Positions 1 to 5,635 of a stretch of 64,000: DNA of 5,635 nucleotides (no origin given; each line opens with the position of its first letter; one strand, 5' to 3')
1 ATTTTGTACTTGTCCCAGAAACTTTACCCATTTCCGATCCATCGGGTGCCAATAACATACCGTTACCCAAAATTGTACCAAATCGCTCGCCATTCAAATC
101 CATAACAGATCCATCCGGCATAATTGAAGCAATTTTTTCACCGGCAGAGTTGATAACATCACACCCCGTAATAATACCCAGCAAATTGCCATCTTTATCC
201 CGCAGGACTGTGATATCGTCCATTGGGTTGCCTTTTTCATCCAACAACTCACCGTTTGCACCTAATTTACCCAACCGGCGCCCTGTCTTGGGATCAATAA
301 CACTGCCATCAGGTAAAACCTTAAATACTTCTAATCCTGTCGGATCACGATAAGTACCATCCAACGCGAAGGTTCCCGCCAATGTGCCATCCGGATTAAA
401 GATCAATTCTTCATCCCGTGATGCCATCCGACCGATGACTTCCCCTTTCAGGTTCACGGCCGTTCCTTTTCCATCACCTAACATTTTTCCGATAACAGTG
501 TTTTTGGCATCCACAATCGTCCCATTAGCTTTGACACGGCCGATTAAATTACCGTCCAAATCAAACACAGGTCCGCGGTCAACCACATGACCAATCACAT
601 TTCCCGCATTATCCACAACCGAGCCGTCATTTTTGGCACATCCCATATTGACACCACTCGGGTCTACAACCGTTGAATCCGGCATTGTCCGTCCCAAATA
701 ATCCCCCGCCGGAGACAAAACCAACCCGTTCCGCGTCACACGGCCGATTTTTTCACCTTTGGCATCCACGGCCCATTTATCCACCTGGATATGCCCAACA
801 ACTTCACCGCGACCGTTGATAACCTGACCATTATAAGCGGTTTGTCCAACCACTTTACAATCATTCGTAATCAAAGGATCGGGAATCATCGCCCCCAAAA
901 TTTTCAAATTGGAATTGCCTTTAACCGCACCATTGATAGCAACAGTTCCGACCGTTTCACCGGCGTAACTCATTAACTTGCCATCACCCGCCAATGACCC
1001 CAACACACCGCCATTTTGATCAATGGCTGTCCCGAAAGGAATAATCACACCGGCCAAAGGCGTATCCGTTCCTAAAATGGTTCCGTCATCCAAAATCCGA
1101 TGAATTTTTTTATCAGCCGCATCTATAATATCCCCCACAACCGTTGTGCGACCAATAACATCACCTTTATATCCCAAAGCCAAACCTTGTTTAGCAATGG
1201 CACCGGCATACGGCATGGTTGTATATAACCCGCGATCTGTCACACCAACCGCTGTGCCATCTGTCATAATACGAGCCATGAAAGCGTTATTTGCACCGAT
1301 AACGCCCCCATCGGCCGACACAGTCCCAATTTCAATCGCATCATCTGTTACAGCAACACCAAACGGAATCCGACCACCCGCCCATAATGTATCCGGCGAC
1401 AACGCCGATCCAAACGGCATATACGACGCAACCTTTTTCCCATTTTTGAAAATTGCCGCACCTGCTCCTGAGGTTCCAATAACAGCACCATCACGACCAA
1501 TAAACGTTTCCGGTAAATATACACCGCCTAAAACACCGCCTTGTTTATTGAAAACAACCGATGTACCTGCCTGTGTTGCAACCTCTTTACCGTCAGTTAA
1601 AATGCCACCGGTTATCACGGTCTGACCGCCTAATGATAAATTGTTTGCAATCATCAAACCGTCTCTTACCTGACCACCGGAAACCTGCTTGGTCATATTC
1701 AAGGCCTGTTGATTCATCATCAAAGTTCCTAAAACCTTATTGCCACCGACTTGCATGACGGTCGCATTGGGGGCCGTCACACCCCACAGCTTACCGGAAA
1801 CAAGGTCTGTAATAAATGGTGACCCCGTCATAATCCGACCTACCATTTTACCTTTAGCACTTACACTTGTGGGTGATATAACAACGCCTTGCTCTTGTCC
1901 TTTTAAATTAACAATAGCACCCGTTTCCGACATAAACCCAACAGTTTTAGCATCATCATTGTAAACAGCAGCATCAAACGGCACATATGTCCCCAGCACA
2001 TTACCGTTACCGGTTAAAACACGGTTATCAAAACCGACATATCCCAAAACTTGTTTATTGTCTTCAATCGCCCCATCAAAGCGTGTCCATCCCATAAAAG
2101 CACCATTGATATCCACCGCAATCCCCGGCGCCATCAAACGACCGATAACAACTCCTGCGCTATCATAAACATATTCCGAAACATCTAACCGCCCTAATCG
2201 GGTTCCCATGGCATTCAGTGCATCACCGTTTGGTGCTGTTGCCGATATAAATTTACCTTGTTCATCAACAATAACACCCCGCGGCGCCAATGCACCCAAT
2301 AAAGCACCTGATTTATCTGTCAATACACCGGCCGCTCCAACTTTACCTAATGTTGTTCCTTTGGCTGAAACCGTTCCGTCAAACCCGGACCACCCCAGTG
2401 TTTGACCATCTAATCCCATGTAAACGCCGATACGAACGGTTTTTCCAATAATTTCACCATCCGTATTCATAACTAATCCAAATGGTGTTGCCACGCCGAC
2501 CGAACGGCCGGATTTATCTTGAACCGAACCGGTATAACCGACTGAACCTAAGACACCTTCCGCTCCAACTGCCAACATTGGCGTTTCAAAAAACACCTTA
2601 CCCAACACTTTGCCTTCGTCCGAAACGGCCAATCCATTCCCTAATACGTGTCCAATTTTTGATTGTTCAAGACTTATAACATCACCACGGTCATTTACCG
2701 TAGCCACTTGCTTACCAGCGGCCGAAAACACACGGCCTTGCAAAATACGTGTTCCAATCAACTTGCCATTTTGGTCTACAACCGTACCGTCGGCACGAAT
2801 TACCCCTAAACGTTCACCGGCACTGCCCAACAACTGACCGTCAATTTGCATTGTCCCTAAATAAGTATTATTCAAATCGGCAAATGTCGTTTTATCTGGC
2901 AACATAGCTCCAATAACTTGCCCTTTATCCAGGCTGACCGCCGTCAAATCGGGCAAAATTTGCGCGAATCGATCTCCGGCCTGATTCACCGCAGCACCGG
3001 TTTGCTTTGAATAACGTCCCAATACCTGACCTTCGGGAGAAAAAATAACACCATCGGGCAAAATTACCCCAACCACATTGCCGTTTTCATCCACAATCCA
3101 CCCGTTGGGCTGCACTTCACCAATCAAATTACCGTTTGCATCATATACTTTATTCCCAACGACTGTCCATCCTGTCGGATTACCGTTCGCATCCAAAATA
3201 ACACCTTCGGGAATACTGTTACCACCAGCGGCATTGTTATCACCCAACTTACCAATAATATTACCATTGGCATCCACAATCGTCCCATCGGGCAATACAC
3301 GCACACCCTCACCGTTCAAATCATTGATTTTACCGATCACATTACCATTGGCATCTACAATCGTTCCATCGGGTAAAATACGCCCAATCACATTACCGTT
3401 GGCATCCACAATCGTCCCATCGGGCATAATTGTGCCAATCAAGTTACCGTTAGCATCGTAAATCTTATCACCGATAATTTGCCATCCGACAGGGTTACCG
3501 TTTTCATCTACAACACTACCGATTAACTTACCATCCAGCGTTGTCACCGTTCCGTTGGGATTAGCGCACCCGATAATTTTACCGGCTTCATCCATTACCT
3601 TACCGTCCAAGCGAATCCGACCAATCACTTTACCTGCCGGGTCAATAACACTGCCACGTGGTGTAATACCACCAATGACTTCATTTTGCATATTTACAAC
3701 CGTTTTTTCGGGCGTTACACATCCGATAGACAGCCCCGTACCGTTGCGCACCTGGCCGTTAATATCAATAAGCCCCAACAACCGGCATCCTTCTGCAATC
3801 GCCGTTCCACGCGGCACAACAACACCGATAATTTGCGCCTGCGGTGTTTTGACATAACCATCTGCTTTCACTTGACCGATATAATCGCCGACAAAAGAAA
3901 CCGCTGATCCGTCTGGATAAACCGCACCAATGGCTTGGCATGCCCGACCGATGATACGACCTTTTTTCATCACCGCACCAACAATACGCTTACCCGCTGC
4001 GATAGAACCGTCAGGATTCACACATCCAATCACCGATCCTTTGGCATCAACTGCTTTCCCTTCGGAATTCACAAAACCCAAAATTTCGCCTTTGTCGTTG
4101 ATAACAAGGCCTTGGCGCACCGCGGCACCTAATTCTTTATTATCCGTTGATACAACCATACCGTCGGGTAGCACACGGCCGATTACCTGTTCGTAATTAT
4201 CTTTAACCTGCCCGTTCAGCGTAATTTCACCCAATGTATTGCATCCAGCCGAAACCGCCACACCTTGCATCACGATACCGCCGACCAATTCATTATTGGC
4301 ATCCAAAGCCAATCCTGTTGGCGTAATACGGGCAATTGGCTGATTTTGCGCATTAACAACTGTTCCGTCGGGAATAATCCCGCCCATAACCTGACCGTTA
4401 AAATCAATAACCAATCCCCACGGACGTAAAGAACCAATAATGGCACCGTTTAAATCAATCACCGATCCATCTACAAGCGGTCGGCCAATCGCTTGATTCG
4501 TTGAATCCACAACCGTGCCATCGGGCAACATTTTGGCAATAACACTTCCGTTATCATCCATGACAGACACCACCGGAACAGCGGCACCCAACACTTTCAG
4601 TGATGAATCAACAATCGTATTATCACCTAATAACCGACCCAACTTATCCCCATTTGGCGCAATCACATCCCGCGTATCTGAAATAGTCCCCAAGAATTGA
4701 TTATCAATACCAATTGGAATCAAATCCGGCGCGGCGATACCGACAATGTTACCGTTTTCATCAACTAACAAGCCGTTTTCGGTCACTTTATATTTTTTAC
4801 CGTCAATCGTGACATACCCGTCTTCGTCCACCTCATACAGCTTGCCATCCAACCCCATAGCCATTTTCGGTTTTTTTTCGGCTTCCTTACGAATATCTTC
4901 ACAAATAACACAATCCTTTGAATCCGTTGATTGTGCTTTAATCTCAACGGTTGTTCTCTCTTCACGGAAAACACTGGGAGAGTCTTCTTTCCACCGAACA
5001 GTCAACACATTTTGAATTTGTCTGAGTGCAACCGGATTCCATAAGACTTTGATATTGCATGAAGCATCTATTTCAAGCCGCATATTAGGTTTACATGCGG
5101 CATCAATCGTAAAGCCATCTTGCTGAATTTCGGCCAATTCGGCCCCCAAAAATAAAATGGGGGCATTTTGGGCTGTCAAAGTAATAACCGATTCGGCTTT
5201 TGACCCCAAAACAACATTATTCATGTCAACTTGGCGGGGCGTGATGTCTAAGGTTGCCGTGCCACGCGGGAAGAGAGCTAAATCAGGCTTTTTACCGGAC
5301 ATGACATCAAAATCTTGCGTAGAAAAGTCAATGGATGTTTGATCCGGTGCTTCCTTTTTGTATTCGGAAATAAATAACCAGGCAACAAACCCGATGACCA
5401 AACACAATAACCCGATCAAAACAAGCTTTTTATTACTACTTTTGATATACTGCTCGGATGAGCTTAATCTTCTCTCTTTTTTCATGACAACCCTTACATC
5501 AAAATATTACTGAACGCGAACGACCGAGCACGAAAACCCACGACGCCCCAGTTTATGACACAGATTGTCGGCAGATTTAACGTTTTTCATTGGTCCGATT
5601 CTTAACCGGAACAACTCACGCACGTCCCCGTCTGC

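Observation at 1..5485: Giant (>1800 aa) membrane-anchored protein built from ~17-aa '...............' beta-hairpin-like repeats, encoded by near-identical 51-bp DNA repeats, in the VirB10 position of a T4SS locus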

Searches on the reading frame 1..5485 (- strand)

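Call 5: search_protein_families(library=pfam, proteins=[window:1-5485:-], max_evalue=0.01)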
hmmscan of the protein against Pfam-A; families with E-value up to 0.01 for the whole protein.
window:1-5485:- (1828 aa): 5 families
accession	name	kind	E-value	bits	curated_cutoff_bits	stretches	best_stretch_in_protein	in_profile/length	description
PF21785.3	Bflower_2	-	2.1e-94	311.4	38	16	665-747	27-96/112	5-fold beta-flower protein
PF21784.3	Bflower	-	1.1e-23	84.2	25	2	761-807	17-62/116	4-fold beta flower protein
PF12396.14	DUF3659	-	9.2e-19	67.5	24.8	2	896-947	8-55/61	Protein of unknown function (DUF3659)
PF05593.20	RHS_repeat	-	2.1e-08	34.8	22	1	781-813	1-37/38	RHS Repeat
PF07419.17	PilM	-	0.0047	17.3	25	0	236-259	108-131/136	PilM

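Call 10: search_protein_families(library=ncbifam, proteins=[window:1-5485:-], max_evalue=0.01)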
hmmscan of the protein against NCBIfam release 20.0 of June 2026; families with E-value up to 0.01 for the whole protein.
window:1-5485:- (1828 aa): 1 family
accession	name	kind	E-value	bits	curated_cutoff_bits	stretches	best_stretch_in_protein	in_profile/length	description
TIGR01643.1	YD_repeat_2x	repeat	6.5e-08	32.8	15.8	0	676-707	1-36/42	YD repeat-containing protein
